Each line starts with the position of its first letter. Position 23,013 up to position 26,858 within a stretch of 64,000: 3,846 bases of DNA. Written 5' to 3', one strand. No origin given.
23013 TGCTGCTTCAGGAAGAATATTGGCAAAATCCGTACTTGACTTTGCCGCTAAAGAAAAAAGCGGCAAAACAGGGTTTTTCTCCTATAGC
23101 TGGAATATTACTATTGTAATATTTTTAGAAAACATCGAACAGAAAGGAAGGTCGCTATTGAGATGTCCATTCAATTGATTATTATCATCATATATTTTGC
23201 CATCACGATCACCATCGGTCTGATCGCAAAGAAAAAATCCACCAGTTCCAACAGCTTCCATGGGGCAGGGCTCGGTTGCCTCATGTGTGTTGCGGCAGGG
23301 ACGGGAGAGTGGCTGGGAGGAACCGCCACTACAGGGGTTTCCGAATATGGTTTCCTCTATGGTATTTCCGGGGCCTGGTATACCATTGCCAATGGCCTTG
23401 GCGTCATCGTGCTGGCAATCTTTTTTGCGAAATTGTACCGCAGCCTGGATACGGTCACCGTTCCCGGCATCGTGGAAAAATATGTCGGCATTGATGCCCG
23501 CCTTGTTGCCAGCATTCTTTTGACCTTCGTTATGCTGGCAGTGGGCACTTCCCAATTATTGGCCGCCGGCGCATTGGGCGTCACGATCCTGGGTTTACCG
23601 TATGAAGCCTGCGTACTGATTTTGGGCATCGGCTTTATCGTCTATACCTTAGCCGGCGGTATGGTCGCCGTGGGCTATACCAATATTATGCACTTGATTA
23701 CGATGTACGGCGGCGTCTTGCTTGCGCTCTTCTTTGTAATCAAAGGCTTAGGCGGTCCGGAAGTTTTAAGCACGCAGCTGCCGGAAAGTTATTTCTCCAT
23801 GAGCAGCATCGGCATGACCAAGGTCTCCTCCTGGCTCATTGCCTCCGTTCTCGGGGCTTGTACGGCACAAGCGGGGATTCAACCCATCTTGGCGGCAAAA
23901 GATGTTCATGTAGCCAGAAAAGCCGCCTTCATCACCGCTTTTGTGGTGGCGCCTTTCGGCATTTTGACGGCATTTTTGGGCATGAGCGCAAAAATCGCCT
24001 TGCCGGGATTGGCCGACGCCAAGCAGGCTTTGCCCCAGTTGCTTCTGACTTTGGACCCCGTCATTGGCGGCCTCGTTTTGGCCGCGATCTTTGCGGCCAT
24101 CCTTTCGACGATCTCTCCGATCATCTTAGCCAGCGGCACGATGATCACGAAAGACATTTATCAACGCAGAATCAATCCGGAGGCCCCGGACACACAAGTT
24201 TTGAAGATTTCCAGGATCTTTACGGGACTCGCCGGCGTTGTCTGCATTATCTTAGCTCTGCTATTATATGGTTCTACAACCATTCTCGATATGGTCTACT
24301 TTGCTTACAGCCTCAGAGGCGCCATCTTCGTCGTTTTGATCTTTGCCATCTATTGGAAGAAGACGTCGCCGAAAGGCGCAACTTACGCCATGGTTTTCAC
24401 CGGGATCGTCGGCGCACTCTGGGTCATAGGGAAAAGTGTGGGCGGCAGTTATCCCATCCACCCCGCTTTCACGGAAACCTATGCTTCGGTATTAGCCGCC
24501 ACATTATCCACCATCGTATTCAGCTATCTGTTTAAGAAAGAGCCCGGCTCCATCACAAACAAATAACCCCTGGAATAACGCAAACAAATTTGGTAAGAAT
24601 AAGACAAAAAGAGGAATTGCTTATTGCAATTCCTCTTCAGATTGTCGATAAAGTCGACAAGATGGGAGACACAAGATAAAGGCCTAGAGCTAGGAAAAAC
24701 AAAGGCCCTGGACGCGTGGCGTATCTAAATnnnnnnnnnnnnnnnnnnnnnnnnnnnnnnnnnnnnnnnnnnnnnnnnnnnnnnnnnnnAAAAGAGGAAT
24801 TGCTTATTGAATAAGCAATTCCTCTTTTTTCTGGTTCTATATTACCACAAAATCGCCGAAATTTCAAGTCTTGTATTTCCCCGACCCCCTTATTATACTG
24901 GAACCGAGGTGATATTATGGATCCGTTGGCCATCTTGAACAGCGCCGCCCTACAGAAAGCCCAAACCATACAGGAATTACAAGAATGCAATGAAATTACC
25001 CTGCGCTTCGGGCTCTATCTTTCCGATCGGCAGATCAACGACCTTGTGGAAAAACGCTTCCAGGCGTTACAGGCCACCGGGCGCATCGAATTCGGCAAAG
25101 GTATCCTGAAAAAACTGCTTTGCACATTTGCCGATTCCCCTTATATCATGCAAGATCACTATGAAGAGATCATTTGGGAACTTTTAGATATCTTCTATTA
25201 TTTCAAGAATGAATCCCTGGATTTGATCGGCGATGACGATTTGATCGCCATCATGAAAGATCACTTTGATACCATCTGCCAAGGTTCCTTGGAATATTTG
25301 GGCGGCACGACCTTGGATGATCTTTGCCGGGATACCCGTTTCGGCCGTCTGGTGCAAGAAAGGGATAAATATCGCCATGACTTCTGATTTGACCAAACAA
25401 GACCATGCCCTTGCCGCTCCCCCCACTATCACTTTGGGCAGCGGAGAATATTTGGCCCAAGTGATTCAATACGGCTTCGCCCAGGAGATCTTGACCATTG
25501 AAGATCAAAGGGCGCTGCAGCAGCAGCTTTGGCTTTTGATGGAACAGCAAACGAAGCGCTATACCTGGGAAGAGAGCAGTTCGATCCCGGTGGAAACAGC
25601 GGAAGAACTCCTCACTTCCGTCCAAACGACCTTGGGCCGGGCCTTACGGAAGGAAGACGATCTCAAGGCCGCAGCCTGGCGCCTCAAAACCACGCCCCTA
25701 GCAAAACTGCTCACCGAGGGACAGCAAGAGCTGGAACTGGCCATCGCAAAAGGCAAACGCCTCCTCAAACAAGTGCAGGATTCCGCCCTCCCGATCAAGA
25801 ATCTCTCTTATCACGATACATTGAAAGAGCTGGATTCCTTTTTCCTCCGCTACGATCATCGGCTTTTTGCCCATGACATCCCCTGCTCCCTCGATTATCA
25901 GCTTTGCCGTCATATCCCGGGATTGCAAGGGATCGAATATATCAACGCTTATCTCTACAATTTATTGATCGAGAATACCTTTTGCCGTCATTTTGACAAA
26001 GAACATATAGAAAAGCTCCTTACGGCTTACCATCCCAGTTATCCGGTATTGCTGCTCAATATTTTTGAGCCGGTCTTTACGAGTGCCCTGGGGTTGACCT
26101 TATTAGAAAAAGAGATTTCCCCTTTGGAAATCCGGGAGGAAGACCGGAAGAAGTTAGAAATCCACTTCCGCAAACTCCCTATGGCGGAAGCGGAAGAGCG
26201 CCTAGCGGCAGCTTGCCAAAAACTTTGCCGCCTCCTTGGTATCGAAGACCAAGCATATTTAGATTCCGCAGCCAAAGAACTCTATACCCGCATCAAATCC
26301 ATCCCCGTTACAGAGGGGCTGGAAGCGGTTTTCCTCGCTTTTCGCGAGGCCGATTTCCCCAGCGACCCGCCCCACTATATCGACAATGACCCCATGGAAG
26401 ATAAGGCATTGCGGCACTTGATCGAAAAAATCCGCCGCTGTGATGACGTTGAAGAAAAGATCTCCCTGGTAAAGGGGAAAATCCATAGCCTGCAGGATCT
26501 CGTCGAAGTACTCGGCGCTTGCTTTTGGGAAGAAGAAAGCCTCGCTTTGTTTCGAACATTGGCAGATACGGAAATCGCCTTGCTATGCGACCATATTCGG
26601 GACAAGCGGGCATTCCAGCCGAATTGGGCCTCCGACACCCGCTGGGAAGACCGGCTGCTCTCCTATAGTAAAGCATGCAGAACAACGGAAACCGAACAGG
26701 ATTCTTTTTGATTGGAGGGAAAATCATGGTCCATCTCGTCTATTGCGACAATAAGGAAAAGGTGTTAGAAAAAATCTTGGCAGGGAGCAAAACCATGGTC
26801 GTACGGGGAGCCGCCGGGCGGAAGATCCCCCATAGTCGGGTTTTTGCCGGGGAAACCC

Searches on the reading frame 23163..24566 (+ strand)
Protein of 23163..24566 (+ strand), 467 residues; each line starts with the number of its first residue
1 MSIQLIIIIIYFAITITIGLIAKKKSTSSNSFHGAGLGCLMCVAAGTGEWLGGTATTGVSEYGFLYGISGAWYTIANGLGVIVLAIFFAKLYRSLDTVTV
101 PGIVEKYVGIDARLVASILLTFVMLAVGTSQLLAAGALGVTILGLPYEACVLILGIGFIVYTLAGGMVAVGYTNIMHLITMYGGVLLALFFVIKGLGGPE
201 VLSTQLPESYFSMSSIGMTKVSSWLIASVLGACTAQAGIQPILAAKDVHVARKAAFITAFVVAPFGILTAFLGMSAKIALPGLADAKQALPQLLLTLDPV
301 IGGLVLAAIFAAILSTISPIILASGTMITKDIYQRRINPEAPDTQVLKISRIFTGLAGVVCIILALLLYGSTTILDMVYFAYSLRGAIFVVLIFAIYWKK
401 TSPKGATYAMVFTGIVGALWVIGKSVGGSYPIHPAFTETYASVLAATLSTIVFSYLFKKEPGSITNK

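Call 8: search_protein_families(library=pfam, proteins=[window:23163-24563:+])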
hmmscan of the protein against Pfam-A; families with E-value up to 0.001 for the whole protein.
window:23163-24563:+ (467 aa): 1 family
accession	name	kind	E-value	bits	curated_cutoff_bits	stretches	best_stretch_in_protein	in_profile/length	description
PF00474.23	SSF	-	7.1e-43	147.4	22.8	1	37-411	8-404/406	Sodium:solute symporter family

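Call 37: search_protein_families(library=ncbifam, proteins=[window:23163-24563:+])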
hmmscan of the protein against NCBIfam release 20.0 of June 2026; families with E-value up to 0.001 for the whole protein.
window:23163-24563:+ (467 aa): 10 families
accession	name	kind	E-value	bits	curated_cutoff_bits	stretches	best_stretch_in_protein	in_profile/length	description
TIGR00813.1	sss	superfamily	3.2e-45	154.9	184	1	37-411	8-409/411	sodium/solute symporter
TIGR02121.1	Na_Pro_sym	equivalog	1.1e-32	113.4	515.5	1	5-459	4-471/488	sodium/proline symporter PutP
TIGR02119.1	panF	equivalog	5e-26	91.7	328.05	1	6-418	5-434/471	sodium/pantothenate symporter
TIGR03648.1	Na_symport_lg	subfamily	1.5e-25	89.7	320.75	2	296-422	357-481/547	VC_2705 family sodium/solute symporter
NF006903.2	PRK09395.1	subfamily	8e-20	70.7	750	1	5-426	38-485/552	cation/acetate symporter ActP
NF009135.0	PRK12488.1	subfamily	1.5e-16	60.1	850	1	3-422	35-478/549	cation/acetate symporter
NF007790.0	PRK10484.1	equivalog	3.4e-16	59.2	401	1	8-419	9-450/527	solute:sodium symporter family transporter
NF011948.0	PRK15419.1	equivalog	9.4e-16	57.7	955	1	5-458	8-474/502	sodium/proline symporter PutP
TIGR02711.1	symport_actP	equivalog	1.3e-15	57.2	1099.25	1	3-456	32-517/549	cation/acetate symporter ActP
NF058657.1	MncbAcdTpMctC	equivalog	2.1e-13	49.6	670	1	3-422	7-453/527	monocarboxylic acid transporter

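Call 42: find_encoding_contigs(protein=window:23163-24566:+, flank=1000, max_places=3)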
Protein window:23163-24566:+ (467 aa): no gene with exactly this product is on record in the collection.

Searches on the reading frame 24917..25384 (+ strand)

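Call 8: search_protein_families(library=pfam, proteins=[window:24917-25384:+])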
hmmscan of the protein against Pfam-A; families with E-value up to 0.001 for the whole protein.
window:24917-25384:+ (156 aa): 1 family
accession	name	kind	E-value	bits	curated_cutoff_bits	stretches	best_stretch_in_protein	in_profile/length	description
PF19848.4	DUF6323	-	3.7e-48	162.9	30.6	1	20-143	1-124/127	Family of unknown function (DUF6323)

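Call 37: search_protein_families(library=ncbifam, proteins=[window:24917-25384:+])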
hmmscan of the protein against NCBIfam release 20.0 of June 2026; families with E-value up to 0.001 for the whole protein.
window:24917-25384:+ (156 aa): 0 families

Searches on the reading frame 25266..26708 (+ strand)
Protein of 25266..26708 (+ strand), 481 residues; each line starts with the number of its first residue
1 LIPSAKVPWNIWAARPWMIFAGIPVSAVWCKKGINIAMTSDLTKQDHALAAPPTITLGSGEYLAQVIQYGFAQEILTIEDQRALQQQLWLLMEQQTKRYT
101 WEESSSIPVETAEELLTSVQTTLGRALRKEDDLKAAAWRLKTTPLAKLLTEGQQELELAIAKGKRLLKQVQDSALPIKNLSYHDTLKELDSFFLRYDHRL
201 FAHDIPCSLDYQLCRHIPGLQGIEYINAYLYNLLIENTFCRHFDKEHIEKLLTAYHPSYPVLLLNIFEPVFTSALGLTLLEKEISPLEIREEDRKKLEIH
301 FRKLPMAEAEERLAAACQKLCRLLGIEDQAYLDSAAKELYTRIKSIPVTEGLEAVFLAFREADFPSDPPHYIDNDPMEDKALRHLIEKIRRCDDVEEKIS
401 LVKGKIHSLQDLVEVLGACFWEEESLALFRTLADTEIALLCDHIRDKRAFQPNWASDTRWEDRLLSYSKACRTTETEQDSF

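Call 8: search_protein_families(library=pfam, proteins=[window:25266-26708:+])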
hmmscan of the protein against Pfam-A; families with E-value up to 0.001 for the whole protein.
window:25266-26708:+ (481 aa): 1 family
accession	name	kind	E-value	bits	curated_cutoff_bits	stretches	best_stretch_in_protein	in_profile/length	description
PF19677.4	DUF6179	-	1.1e-74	251.5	25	1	91-357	1-271/272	Family of unknown function (DUF6179)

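Call 37: search_protein_families(library=ncbifam, proteins=[window:25266-26708:+])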
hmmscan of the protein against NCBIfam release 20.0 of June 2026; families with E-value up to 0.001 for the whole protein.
window:25266-26708:+ (481 aa): 0 families
